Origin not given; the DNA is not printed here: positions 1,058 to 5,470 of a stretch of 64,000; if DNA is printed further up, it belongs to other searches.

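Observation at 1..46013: About 46-kb hybrid NRPS-PKS cluster with aryl-acid starter genes and its own TonB receptor: a probable aryl-thiazoline metallophore pathway with non-textbook logic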

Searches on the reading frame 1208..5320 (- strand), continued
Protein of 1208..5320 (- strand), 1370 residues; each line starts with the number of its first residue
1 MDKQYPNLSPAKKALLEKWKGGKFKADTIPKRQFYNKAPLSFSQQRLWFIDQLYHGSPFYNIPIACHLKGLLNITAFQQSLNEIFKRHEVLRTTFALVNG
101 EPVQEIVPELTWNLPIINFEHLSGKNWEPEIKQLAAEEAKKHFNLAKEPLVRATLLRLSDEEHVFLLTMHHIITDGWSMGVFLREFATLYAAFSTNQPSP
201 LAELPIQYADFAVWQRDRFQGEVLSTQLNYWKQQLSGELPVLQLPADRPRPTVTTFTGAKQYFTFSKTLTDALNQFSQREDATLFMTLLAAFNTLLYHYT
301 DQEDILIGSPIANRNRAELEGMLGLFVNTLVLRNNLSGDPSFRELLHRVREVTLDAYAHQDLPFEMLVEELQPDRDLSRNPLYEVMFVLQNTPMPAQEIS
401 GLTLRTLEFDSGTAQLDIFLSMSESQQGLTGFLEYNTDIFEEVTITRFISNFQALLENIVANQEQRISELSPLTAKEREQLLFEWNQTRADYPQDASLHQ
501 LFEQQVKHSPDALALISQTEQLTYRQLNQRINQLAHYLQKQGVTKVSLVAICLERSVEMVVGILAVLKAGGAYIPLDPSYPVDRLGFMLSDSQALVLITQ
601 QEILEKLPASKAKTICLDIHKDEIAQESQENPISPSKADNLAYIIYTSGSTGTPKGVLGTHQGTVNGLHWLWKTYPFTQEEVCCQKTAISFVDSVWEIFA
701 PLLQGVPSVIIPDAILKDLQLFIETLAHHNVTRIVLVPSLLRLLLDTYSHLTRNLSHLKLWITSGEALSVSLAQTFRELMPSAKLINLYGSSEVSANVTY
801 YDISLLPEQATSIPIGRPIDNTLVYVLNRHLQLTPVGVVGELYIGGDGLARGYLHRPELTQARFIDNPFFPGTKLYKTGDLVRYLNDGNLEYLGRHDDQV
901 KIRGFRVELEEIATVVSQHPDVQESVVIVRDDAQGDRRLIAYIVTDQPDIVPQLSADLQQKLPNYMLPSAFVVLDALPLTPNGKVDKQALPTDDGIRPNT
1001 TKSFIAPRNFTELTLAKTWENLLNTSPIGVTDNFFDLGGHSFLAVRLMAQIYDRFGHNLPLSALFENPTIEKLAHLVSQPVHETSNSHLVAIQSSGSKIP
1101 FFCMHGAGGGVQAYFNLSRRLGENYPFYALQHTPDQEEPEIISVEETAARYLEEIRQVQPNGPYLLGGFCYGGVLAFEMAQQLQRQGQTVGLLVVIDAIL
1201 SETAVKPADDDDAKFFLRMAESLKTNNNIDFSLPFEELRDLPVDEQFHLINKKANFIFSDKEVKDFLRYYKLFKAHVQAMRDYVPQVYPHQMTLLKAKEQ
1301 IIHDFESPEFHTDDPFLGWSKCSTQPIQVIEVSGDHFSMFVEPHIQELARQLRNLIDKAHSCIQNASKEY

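Call 48: search_dna_similar(query=window:1208-5320:-, collection=plasmids, mode=protein, max_rows=12, max_evalue=1e-50)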
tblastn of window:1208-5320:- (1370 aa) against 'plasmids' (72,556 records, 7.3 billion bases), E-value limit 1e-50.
In 8 record(s) the limit of 40 matching pieces per record was reached: places in those records are undercounted.
Records with a match: 1391; places in all: 7461; records where one place covers at least 80% of the query: 531.
Best place of each record, by identity: 80-90% 1; 60-80% 1; <60% 1389.
By first word of the organism name: Streptomyces 195; Bacillus 176; Rhizobium 162; Ralstonia 133; Burkholderia 64; Phaeobacter 50; Pseudosulfitobacter 46; Sinorhizobium 45; Clostridium 40; Bradyrhizobium 29; and 124 more.
By predicted mobility (MOB-suite, as given by PLSDB): non-mobilizable 847; mobilizable 290; conjugative 254.
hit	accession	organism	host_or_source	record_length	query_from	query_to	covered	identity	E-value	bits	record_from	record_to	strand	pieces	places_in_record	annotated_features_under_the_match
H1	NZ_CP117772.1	Nostoc sp. UHCC 0926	whole organism,lichen surface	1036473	1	1359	99%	83.8%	0e+0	2338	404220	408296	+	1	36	none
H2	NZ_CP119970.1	Gloeocapsopsis dulcis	Dried cell culture,Desert, underside of ...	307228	1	1363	99%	78.1%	0e+0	2199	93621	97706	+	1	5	non-ribosomal peptide synthetase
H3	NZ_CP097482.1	Chroococcidiopsis sp. CCNUC1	cell culture,soil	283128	1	1357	99%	59.7%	0e+0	1655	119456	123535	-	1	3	non-ribosomal peptide synthetase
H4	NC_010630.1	Nostoc punctiforme PCC 73102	-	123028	40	1361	96%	49.3%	0e+0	1225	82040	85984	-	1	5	non-ribosomal peptide synthetase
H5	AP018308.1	Aulosira laxa NIES-50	-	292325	27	1356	97%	45.4%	0e+0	1113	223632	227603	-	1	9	amino acid adenylation domain protein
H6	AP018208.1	Calothrix brevissima NIES-22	-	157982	39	1361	97%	45.5%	0e+0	1129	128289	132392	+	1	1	amino acid adenylation domain-containing protein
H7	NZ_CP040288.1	Nostoc sp. C057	Phaeoceros,pure culture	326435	39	1361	97%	45.5%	0e+0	1134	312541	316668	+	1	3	non-ribosomal peptide synthetase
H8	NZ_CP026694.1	Nostoc sp. 'Lobaria pulmonaria (5183) cyanobiont'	Lobaria pulmonaria thallus,lichen ...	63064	39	1361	97%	44.8%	0e+0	1141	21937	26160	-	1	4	non-ribosomal peptide synthetase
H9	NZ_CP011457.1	Anabaena sp. WA102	Mixed culture,Anderson Lake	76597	28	1353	97%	43.5%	0e+0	1094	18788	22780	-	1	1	non-ribosomal peptide synthetase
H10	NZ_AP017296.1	Nostoc sp. NIES-3756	-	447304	39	1368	97%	43.2%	0e+0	1078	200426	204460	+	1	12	non-ribosomal peptide synthetase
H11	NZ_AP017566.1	Pseudanabaena sp. ABRG5-3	-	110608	39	1361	97%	43.2%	0e+0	1042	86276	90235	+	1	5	non-ribosomal peptide synthetase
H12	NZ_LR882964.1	Planktothrix agardhii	-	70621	39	1347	96%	43.3%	0e+0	1043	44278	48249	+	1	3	amino acid adenylation domain-containing protein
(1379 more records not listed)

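Call 53: search_solved_structures(query=L083:11489-12871:+, max_evalue=1e-10, show_alignments=0)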
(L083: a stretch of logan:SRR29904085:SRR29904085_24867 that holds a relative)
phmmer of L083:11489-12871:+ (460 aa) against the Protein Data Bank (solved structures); distinct sequences matched with E-value up to 1e-10: 274 (the best 60 are shown).
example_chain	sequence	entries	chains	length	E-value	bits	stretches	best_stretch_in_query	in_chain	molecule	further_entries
2ve3_A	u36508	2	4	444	2.1e-31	112.3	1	32-417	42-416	PUTATIVE CYTOCHROME P450 120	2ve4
6c93_A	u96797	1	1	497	1.9e-27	99.3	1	83-418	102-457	Cytochrome P450 4B1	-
8x1w_A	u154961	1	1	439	2.3e-27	98.9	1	26-411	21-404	Taxadiene 5-alpha hydroxylase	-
8x3e_A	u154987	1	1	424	2.5e-27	98.8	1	26-411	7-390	Taxadiene 5-alpha hydroxylase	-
5t6q_A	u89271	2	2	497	9.2e-27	97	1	83-418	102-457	Cytochrome P450 4B1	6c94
7wzl_A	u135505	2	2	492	8e-26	93.9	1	223-429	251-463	Putative cytochrome P450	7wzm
6ma7_A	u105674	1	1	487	1e-25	93.5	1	220-437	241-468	Cytochrome P450 3A4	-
5vcd_A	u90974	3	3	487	1.5e-25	93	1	236-437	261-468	Cytochrome P450 3A4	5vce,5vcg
4ny4_A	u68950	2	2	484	2.4e-25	92.3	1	236-437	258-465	Cytochrome P450 3A4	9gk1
1w0e_A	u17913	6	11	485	2.4e-25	92.3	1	236-437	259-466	CYTOCHROME P450 3A4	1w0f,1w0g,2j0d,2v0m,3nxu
9yk4_A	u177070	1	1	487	2.4e-25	92.3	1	236-437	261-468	Cytochrome P450 3A4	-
1tqn_A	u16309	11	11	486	2.4e-25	92.3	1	236-437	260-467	cytochrome P450 3A4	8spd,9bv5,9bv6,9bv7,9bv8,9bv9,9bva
7lxl_A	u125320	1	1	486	2.4e-25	92.3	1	236-437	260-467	Cytochrome P450 3A4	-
3tjs_A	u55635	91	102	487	2.4e-25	92.3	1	236-437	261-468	Cytochrome P450 3A4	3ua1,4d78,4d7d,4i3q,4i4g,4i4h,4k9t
4d6z_A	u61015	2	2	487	3.6e-25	91.7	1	228-437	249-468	CYTOCHROME P450 3A4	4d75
7kvk_A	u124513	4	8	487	4.4e-25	91.4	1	236-437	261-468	Cytochrome P450 3A4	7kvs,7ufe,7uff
5veu_A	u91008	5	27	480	5.1e-25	91.2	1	237-415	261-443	Cytochrome P450 3A5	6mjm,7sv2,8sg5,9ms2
7lad_A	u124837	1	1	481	5.2e-25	91.2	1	237-415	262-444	Cytochrome P450 3A5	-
8gk3_A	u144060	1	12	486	9.5e-25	90.3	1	219-432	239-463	Cytochrome P450 3A7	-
8hkj_A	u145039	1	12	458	9.6e-25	90.3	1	94-415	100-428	Bifunctional cytochrome P450/NADPH--P450 reductase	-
7mk8_A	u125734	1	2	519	1.1e-24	90.1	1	219-432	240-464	Isoform 2 of Cytochrome P450 3A7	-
7jj1_A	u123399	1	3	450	2.5e-24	89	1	209-436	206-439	Cytochrome P450 51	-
6mi0_A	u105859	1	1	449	2.6e-24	88.9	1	209-423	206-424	Cytochrome P450 51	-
6mcw_A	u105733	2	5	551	3.4e-24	88.5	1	209-436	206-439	Cytochrome P450 51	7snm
9wuk_A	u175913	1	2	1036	1.5e-23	86.3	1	29-415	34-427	bifunctional cytochrome P450/NADPH--P450 reductase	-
9wuc_A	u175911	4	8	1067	1.7e-23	86.2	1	29-415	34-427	bifunctional cytochrome P450/NADPH--P450 reductase | SoP450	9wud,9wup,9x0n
7tef_A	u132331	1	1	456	1.9e-22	82.7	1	99-418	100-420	Cytochrome P450 51B1 Cyp51B1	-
1yqo_A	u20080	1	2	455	3e-22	82.1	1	219-414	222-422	Bifunctional P-450:NADPH-P450 reductase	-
3dgi_A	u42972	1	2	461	3.1e-22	82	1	219-414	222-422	Bifunctional P-450/NADPH-P450 reductase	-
1fah_A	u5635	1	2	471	3.2e-22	82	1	219-414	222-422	CYTOCHROME P450 BM-3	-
5e78_A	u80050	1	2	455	4.1e-22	81.6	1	219-414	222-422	Bifunctional P-450/NADPH-P450 reductase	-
3kx5_A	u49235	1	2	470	4.4e-22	81.5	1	219-414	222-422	Bifunctional P-450/NADPH-P450 reductase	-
5e7y_A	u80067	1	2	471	4.4e-22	81.5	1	219-414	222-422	Bifunctional P-450/NADPH-P450 reductase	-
4dud_A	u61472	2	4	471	7.8e-22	80.7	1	219-414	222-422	cytochrome P450 BM3 variant 2G9C6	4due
4r20_A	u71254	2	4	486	7.8e-22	80.7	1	210-418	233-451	Cytochrome P450 family 17 polypeptide 2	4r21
4duf_A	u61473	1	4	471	7.9e-22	80.7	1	219-414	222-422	cytochrome P450 BM3 variant 2G9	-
4duc_A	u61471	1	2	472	7.9e-22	80.7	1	219-414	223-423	cytochrome P450 BM3 variant 2G9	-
4dua_A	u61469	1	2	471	8.3e-22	80.6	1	219-414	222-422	cytochrome P450 BM3 variant 9D7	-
4dub_A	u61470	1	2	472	8.3e-22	80.6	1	219-414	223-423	cytochrome P450 BM3 variant 9D7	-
9uxz_A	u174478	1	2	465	8.5e-22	80.6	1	220-414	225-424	Bifunctional cytochrome P450/NADPH--P450 reductase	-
1zo4_A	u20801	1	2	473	9.1e-22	80.5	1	219-414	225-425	Bifunctional P-450:NADPH-P450 reductase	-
8qze_A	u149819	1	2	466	1e-21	80.3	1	219-414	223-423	Bifunctional cytochrome P450/NADPH--P450 reductase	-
9wma_A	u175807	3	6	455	1e-21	80.3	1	219-414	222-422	Bifunctional cytochrome P450/NADPH--P450 reductase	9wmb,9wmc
7y0r_A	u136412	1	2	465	1.1e-21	80.3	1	219-414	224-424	Bifunctional cytochrome P450/NADPH--P450 reductase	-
7wy3_A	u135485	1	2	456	1.1e-21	80.3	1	219-414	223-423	Bifunctional cytochrome P450/NADPH--P450 reductase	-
2x7y_A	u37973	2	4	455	1.1e-21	80.3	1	219-414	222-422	BIFUNCTIONAL P-450/NADPH-P450 REDUCTASE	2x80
1bu7_A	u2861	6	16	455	1.1e-21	80.3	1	219-414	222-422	PROTEIN (CYTOCHROME P450) | CYTOCHROME P450 BM-3 | CYTOCHROME P450 102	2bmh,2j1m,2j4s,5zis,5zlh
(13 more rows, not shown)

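Call 76: find_encoding_contigs(protein=P0002, flank=10000, max_places=1)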
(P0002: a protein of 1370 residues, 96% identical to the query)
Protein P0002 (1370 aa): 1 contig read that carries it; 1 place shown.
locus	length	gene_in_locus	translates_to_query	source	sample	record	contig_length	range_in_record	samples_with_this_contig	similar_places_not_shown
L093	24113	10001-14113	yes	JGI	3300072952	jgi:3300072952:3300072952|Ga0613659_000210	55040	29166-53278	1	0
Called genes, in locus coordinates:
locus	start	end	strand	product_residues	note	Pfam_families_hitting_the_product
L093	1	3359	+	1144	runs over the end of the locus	PF00668:Condensation, PF00501:AMP-binding, PF13193:AMP-binding_C, PF00550:PP-binding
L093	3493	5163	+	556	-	PF00282:Pyridoxal_deC, PF00266:Aminotran_5 (faint), PF01212:Beta_elim_lyase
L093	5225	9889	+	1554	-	PF00109:ketoacyl-synt, PF02801:Ketoacyl-synt_C, PF16197:KAsynt_C_assoc, PF22336:RhiE-like_linker, PF22621:CurL-like_PKS_C, PF00698:Acyl_transf_1, PF21394:Beta-ketacyl_N, PF08659:KR, +1 more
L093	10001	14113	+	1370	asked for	PF00668:Condensation, PF00501:AMP-binding, PF13193:AMP-binding_C, PF00550:PP-binding, PF00975:Thioesterase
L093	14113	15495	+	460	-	PF00067:p450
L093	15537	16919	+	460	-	PF00067:p450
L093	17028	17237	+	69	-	-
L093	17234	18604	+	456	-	PF01554:MatE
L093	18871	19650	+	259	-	PF00975:Thioesterase, PF12697:Abhydrolase_6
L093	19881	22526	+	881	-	PF00571:CBS, PF01590:GAF, PF13185:GAF_2, PF00989:PAS, PF08448:PAS_4 (weak), PF13426:PAS_9, PF00512:HisKA, PF02518:HATPase_c, +1 more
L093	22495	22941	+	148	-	PF00072:Response_reg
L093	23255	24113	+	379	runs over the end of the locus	PF00072:Response_reg, PF00512:HisKA, PF02518:HATPase_c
